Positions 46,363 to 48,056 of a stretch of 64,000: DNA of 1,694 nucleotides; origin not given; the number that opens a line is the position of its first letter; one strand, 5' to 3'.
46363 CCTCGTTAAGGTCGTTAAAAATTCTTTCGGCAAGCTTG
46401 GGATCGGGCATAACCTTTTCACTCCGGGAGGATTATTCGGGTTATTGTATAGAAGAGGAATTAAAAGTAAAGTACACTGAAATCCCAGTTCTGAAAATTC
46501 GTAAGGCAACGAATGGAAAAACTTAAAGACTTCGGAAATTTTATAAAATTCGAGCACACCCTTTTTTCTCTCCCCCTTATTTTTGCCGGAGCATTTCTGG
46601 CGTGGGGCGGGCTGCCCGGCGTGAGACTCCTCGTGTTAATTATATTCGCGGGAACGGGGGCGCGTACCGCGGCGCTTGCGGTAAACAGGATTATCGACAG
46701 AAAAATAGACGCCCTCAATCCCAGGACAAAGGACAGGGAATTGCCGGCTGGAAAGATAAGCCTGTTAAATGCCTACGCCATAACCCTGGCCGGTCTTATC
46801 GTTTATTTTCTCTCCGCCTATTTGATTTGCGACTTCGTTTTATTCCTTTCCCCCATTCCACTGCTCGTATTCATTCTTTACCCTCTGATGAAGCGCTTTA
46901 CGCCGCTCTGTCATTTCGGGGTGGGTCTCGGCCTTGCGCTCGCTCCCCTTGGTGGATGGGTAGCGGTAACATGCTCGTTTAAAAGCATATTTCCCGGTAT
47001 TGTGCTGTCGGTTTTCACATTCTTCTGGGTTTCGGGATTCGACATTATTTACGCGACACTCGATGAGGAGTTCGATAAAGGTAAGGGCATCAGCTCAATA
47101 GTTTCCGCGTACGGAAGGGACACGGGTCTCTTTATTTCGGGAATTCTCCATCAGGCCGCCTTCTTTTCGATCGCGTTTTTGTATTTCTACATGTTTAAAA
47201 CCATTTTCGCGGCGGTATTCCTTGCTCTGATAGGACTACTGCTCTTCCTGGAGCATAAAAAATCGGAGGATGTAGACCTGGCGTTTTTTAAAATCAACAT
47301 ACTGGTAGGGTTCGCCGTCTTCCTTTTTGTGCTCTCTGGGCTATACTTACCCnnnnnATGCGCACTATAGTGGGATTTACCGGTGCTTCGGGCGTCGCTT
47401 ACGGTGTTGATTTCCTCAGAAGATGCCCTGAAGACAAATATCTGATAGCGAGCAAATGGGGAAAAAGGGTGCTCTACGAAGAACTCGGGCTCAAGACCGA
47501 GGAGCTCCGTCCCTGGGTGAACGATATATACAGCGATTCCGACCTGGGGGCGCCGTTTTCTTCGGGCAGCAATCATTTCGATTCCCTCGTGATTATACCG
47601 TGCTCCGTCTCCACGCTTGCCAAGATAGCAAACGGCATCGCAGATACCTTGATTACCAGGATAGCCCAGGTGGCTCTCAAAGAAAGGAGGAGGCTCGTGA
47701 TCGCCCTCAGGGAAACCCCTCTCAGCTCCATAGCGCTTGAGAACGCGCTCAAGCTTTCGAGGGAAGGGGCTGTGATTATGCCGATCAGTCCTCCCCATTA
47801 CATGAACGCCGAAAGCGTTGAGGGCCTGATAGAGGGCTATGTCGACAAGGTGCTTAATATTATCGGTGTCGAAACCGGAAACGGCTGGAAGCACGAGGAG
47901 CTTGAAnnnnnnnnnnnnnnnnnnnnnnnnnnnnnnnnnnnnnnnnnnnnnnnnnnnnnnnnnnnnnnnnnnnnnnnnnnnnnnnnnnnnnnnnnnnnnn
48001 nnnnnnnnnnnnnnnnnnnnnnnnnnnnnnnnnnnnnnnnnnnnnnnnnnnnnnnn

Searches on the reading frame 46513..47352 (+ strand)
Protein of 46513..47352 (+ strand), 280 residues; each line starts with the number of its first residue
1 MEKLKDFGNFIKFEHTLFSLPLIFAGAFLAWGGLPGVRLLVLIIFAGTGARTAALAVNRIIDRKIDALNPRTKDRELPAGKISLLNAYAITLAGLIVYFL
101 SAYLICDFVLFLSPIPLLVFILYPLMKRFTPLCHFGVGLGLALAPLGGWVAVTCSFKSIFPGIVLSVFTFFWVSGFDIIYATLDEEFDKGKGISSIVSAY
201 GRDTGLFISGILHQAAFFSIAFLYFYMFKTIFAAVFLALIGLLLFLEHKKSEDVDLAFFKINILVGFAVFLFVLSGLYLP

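Call 6: search_protein_families(library=pfam, max_evalue=1, proteins=[window:46513-47352:+])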
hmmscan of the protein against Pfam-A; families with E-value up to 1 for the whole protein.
window:46513-47352:+ (280 aa): 2 families
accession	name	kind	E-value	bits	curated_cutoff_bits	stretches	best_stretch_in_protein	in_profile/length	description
PF01040.23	UbiA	-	3.3e-44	151.5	34.2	1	20-250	2-231/250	UbiA prenyltransferase family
PF20332.3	DUF6627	-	0.052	14.1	27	1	47-93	60-104/125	Family of unknown function (DUF6627)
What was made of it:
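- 46513..47355 (+): UbiA-family polyprenyltransferase (MqnP-like). Context gene, first of the cluster. Pfam UbiA E=3.3e-44 (call 6).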

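Call 7: search_protein_families(library=ncbifam, max_evalue=1, proteins=[window:46513-47352:+])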
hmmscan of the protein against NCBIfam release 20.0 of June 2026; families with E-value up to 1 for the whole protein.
window:46513-47352:+ (280 aa): 24 families
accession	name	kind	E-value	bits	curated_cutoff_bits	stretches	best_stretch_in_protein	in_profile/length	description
TIGR01475.1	ubiA_other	subfamily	3.1e-79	266.4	180.8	1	3-278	1-281/282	UbiA-like polyprenyltransferase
NF009524.0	PRK12886.1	equivalog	4e-68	229.9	387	1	2-275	6-282/291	prenyltransferase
NF041586.1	MqnP_DT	exception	3.5e-62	210.6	430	1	8-274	4-273/277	menaquinone biosynthesis prenyltransferase MqnP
NF009526.0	PRK12888.1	equivalog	1.5e-57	195.3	364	1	3-277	14-294/301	4-hydroxybenzoate octaprenyltransferase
NF009609.0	PRK13106.1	equivalog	5.1e-54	183.7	349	1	5-269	16-287/301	prenyltransferase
NF009532.0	PRK12895.1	equivalog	3.2e-52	177.7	414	1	3-274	2-277/286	prenyltransferase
NF041585.1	MqnP_Cj_Hp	exception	1.4e-51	175.6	375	1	4-274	1-278/281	menaquinone biosynthesis prenyltransferase MqnP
NF009515.0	PRK12874.1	equivalog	7.5e-51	173.2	392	1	2-274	6-285/291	4-hydroxybenzoate polyprenyltransferase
NF041584.1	MqnP_SCO4491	exception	8.9e-51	173.3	420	1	3-277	2-282/285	menaquinone biosynthesis prenyltransferase MqnP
NF009517.0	PRK12876.1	equivalog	4.4e-31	108.4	419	1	5-278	5-296/300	prenyltransferase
TIGR01474.1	ubiA_proteo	equivalog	4e-30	105.3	275.45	1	18-274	19-278/282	4-hydroxybenzoate octaprenyltransferase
NF009523.0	PRK12884.1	equivalog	8.6e-18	64.5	269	1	2-245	2-241/279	prenyltransferase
TIGR01473.1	cyoE_ctaB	equivalog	1e-17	64.9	210.3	1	6-274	2-265/281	heme o synthase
NF009514.0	PRK12873.1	equivalog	9.8e-17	61.2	246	1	28-210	37-223/297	4-hydroxybenzoate polyprenyltransferase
NF003349.0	PRK04375.1-2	equivalog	1.1e-13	51.1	246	1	25-173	46-195/318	heme o synthase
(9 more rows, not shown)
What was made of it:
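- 46513..47355 (+): The MqnP 'exception' models score 173-211 bits, below their cut-offs (call 7).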

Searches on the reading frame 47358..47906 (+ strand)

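Call 6: search_protein_families(library=pfam, max_evalue=1, proteins=[window:47358-47906:+])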
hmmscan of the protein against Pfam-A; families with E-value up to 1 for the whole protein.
window:47358-47906:+ (183 aa): 1 family
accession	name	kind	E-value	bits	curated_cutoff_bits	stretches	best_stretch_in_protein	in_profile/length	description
PF02441.25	Flavoprotein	-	2.6e-34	118.6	22.7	1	1-159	1-144/162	Flavoprotein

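Call 7: search_protein_families(library=ncbifam, max_evalue=1, proteins=[window:47358-47906:+])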
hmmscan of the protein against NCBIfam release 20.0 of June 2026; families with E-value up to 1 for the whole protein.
window:47358-47906:+ (183 aa): 11 families
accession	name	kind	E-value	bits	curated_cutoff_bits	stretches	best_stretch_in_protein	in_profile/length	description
TIGR00421.1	ubiX_pad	subfamily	1.1e-52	178.4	108.9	1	3-173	2-175/181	UbiX family flavin prenyltransferase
NF004685.0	PRK06029.1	subfamily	4.5e-50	170.3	188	1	1-173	2-178/187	UbiX family flavin prenyltransferase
NF041206.1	VdcB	exception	7.6e-50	169.1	290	1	2-173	1-176/184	non-oxidative hydroxyarylic acid decarboxylases subunit B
NF041218.1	BagM_FevK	exception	9.3e-43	146.1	420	1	1-176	1-180/215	bagremycin/ferroverdin biosynthesis UbiX family decarboxylase BagM/FevK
NF006161.0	PRK08305.1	equivalog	4.1e-08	33.1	156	1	72-119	83-130/196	dipicolinate synthase subunit B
TIGR00521.1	coaBC_dfp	equivalog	5e-07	29.1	219.7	1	73-141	79-147/392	bifunctional phosphopantothenoylcysteine decarboxylase/phosphopantothenate--cysteine ligase CoaBC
TIGR02699.1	archaeo_AfpA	hypoth_equivalog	9.9e-07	28.5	192.45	1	49-112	51-117/174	archaeoflavoprotein AfpA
TIGR02852.1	spore_dpaB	equivalog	3.5e-06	26.5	229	1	72-117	78-123/187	dipicolinate synthase subunit B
TIGR02700.1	flavo_MJ0208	hypoth_equivalog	8.9e-06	25.1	251.35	1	72-111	84-123/234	dihydromethanopterin reductase (acceptor)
TIGR02113.1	coaC_strep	equivalog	0.00067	19.5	261.4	1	75-110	78-112/177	phosphopantothenoylcysteine decarboxylase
NF033753.1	RiPP_decarbCypD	equivalog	0.18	11.1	215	1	53-106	65-118/182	CypD family RiPP peptide-cysteine decarboxylase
